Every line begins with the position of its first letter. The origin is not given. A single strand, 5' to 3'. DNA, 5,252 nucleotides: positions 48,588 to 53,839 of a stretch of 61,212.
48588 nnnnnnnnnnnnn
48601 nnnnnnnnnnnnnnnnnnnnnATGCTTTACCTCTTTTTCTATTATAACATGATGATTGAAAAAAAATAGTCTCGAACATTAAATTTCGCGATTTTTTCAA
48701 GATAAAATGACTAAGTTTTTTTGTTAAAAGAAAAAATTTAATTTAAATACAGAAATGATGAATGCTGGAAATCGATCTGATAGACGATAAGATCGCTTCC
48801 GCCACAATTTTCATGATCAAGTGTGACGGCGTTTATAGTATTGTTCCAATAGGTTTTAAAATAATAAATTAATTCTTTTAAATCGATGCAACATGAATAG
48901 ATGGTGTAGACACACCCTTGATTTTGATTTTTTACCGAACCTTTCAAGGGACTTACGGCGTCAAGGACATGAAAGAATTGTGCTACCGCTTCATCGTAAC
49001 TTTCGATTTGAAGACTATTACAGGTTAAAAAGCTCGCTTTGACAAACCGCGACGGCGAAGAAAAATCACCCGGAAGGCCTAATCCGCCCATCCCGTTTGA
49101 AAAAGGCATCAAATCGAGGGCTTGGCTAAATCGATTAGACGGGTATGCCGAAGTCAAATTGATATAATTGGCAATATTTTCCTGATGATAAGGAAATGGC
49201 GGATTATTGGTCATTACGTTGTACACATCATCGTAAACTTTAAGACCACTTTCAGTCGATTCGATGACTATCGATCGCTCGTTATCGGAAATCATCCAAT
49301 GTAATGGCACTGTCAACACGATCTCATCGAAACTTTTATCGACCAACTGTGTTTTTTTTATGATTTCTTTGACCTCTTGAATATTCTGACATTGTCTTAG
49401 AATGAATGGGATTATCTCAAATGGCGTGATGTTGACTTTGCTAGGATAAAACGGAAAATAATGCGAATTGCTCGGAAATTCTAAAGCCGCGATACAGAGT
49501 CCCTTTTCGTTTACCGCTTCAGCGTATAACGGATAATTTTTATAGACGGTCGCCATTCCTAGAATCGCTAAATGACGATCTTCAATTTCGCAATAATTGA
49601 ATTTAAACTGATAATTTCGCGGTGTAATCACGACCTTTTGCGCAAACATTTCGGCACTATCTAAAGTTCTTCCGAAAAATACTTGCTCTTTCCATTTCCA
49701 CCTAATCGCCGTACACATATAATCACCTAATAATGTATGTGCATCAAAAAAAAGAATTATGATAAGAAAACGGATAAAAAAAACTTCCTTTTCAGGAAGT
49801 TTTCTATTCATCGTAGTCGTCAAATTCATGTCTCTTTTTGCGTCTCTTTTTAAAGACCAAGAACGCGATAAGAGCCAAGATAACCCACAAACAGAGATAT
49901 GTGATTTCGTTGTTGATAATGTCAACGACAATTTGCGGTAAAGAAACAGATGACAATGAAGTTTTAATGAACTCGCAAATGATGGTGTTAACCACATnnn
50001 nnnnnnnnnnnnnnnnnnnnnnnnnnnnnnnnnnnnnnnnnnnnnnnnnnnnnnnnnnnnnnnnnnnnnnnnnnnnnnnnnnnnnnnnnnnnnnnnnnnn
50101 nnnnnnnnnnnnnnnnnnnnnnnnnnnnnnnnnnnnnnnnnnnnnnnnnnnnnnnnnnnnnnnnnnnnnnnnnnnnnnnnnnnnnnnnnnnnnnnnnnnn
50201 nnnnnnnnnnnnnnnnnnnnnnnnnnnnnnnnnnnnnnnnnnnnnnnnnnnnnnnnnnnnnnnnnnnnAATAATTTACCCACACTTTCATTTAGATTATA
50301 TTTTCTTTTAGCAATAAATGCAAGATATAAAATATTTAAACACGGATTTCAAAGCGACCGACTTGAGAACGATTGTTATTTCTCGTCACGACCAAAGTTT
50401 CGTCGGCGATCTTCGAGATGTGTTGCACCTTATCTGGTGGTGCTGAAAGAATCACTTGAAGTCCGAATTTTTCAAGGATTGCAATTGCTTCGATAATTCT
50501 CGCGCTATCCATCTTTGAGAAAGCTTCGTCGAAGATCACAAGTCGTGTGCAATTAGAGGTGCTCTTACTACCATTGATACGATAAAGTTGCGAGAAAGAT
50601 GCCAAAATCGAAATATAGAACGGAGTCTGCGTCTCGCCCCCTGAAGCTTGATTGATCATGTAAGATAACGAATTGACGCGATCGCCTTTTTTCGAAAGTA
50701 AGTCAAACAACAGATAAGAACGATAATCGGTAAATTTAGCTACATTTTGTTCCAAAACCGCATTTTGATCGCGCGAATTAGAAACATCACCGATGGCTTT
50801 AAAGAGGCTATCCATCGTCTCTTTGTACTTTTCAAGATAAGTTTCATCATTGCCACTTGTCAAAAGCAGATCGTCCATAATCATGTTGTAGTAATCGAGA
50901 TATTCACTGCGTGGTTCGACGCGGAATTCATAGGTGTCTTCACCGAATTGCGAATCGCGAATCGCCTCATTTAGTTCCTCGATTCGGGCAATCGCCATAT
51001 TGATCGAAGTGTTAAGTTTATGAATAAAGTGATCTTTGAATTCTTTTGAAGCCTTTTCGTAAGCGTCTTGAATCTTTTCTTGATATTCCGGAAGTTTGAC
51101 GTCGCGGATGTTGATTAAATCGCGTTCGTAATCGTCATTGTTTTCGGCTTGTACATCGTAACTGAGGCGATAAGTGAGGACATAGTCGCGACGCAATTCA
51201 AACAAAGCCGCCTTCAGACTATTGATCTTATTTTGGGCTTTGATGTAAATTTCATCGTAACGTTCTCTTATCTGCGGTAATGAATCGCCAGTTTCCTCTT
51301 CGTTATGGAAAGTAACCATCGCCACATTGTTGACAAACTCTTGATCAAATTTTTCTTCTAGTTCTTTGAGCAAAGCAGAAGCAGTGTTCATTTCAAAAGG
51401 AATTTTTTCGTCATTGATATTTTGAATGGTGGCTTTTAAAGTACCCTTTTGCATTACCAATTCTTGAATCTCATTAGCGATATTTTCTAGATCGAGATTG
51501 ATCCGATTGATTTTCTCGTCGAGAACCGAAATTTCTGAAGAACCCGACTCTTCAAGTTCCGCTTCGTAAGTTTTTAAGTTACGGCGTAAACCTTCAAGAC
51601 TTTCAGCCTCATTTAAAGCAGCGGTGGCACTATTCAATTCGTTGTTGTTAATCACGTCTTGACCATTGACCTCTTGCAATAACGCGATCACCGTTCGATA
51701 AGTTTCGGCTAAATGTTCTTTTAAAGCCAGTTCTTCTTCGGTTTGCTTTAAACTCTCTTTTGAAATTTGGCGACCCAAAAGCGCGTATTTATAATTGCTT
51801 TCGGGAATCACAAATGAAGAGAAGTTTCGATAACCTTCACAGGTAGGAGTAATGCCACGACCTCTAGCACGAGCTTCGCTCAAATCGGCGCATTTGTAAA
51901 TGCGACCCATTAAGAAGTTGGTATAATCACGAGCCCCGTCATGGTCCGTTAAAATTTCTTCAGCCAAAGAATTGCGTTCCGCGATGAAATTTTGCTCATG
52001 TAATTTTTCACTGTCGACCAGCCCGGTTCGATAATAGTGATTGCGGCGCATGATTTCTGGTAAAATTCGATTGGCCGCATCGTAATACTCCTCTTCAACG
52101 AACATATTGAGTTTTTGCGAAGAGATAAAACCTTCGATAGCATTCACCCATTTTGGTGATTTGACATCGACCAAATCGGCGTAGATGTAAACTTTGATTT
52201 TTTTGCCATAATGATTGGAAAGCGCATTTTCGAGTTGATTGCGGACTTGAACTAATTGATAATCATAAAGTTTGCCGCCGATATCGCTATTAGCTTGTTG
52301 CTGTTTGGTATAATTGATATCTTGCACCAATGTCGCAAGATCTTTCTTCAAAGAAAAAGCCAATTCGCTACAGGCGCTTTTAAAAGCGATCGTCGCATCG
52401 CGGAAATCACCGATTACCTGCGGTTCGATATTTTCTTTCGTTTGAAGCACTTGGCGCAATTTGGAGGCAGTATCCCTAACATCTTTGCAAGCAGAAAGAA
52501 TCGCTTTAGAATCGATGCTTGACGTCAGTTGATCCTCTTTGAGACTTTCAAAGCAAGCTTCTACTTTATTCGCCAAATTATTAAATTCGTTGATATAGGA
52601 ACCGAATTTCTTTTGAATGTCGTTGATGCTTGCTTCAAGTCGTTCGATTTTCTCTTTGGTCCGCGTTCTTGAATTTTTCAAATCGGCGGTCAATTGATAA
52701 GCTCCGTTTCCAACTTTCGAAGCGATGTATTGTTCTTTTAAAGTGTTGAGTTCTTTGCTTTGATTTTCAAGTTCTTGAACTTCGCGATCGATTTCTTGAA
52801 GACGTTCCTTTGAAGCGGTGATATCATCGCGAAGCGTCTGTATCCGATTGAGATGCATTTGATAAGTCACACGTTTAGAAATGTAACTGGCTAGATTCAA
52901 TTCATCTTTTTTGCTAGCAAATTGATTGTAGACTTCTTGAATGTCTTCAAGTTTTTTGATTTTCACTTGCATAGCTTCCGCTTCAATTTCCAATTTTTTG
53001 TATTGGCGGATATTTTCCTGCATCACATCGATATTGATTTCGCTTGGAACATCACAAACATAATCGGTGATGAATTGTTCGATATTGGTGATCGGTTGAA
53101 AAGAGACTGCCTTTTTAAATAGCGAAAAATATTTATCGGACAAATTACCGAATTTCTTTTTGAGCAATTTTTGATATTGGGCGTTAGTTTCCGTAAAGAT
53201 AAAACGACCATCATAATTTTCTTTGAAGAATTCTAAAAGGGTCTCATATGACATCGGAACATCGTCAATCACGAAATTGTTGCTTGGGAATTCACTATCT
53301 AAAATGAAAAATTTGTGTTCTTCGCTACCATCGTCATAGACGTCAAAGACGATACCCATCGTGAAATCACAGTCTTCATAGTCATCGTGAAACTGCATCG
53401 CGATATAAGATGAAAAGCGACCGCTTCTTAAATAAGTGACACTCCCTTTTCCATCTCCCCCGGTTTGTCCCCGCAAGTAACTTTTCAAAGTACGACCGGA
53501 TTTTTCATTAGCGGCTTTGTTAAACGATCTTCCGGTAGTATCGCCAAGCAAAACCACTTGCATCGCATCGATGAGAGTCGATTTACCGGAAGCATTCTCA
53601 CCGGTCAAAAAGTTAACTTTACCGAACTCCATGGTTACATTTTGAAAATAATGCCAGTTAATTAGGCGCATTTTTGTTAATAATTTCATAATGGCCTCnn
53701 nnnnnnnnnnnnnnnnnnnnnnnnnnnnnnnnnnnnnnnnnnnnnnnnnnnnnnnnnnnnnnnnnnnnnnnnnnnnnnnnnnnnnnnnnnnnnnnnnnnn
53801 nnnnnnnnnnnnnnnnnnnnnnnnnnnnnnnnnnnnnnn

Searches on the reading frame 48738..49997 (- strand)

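Call 37: search_protein_families(library=padloc, proteins=[window:48738-49997:-], max_evalue=0.01)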
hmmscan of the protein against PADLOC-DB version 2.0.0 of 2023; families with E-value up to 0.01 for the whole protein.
window:48738-49997:- (419 aa): 0 families

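Call 38: search_protein_families(library=pfam, proteins=[window:48738-49997:-], max_evalue=0.01)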
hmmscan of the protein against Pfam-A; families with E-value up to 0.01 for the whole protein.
window:48738-49997:- (419 aa): 1 family
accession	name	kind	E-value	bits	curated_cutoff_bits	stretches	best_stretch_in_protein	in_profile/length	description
PF02275.23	CBAH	-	8e-92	308.7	20.4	1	95-406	1-316/316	Linear amide C-N hydrolases, choloylglycine hydrolase family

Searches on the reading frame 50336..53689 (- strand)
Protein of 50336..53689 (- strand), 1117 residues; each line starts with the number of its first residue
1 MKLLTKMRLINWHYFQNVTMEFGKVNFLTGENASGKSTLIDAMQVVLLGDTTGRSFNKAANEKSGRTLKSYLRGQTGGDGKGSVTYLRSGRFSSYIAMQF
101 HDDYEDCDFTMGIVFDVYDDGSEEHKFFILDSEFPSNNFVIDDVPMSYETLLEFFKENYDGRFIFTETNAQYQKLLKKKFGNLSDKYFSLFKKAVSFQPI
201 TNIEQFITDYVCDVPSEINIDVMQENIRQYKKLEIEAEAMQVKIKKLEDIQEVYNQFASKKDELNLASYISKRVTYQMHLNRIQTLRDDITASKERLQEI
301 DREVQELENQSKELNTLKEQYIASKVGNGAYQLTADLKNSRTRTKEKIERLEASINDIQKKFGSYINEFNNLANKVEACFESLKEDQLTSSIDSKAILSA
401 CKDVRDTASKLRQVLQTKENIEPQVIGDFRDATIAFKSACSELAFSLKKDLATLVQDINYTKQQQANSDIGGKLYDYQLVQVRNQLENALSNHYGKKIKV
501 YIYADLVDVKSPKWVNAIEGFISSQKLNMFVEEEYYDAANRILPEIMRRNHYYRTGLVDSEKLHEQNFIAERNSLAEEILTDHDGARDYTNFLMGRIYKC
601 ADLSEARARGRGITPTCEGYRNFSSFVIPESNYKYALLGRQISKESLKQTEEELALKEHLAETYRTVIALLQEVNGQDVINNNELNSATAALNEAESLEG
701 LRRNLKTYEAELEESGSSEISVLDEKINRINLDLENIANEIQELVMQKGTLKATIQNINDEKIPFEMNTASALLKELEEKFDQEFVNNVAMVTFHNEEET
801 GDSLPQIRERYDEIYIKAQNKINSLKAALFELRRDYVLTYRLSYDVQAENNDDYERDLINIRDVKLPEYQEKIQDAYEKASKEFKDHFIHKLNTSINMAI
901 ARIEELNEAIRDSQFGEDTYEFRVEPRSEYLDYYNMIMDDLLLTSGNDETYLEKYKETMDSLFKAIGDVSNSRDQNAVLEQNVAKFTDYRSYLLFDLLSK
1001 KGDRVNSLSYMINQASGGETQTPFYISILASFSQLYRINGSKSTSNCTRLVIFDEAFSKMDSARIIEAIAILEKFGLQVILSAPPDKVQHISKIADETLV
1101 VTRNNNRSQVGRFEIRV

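Call 37: search_protein_families(library=padloc, proteins=[window:50336-53689:-], max_evalue=0.01)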
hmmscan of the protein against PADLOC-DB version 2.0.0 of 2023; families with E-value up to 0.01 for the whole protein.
window:50336-53689:- (1117 aa): 39 families (the best 25 are shown)
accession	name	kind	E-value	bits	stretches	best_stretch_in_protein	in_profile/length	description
PDLC00519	JetC1|JetC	-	0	1058.3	1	1-1114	1-1086/1097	DUF3584 domain; MukB-like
PDLC00505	JetC1|JetC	-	8.1e-168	558.6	1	2-1108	7-1098/1118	DUF3584 domain; MukB-like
PDLC00510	JetC1|JetC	-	4e-111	370.6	1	7-1109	1-1067/1093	DUF3584 domain; MukB-like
PDLC00513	JetC1|JetC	-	2.6e-82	275.5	1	1-1114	1-1104/1140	DUF3584 domain; MukB-like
PDLC00503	JetC1|JetC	-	2.7e-79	265.5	1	1-1105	1-1106/1146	DUF3584 domain; MukB-like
PDLC00508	JetC1|JetC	-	5.8e-79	264.5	1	3-1114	3-1099/1106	DUF3584 domain; MukB-like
PDLC00504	JetC1|JetC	-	3.5e-76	255.2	1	1-1114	1-1115/1144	DUF3584 domain; MukB-like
PDLC00516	JetC1|JetC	-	7e-68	227.7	1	1-1111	1-1091/1098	DUF3584 domain; MukB-like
PDLC00507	JetC1|JetC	-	3.3e-62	209.2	1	4-1112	3-1166/1215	DUF3584 domain; MukB-like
PDLC00506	JetC1|JetC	-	1.4e-58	196.9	1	1-1109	1-1113/1149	DUF3584 domain; MukB-like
PDLC00518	JetC1|JetC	-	2.8e-55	185.7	2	4-417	18-447/1112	DUF3584 domain; MukB-like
PDLC00515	JetC1|JetC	-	1.3e-50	170.4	1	4-1117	3-1176/1212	DUF3584 domain; MukB-like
PDLC00512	JetC1|JetC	-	2.9e-49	166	2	4-425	20-457/1123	DUF3584 domain; MukB-like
PDLC00511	JetC1|JetC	-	2.6e-31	106.5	2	4-543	18-518/1108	DUF3584 domain; MukB-like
PDLC00517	JetC1|JetC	-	3.5e-23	79.9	2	693-1108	702-1106/1119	DUF3584 domain; MukB-like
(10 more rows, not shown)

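Call 38: search_protein_families(library=pfam, proteins=[window:50336-53689:-], max_evalue=0.01)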
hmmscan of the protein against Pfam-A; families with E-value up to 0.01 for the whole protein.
window:50336-53689:- (1117 aa): 7 families
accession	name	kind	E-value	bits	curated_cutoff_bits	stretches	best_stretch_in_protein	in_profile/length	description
PF13558.12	SbcC_Walker_B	-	4.6e-20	72.1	27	1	985-1073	2-89/90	SbcC/RAD50-like, Walker B motif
PF13555.12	AAA_29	-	1.1e-18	67.1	27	1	4-62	1-60/61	P-loop containing region of AAA domain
PF13476.12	AAA_23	-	0.00012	23.3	27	1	6-317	1-176/201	AAA domain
PF02463.25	SMC_N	-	0.00019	21.4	40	1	5-58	3-58/220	RecF/RecN/SMC N terminal domain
PF01920.25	Prefoldin_2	-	0.00033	21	27.6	1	277-380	1-103/106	Prefoldin subunit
PF13304.12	AAA_21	-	0.00086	19.9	27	1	25-47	1-23/304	AAA domain, putative AbiEii toxin, Type IV TA system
PF04310.18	MukB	-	0.0017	18.5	23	1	7-61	9-64/226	MukB N-terminal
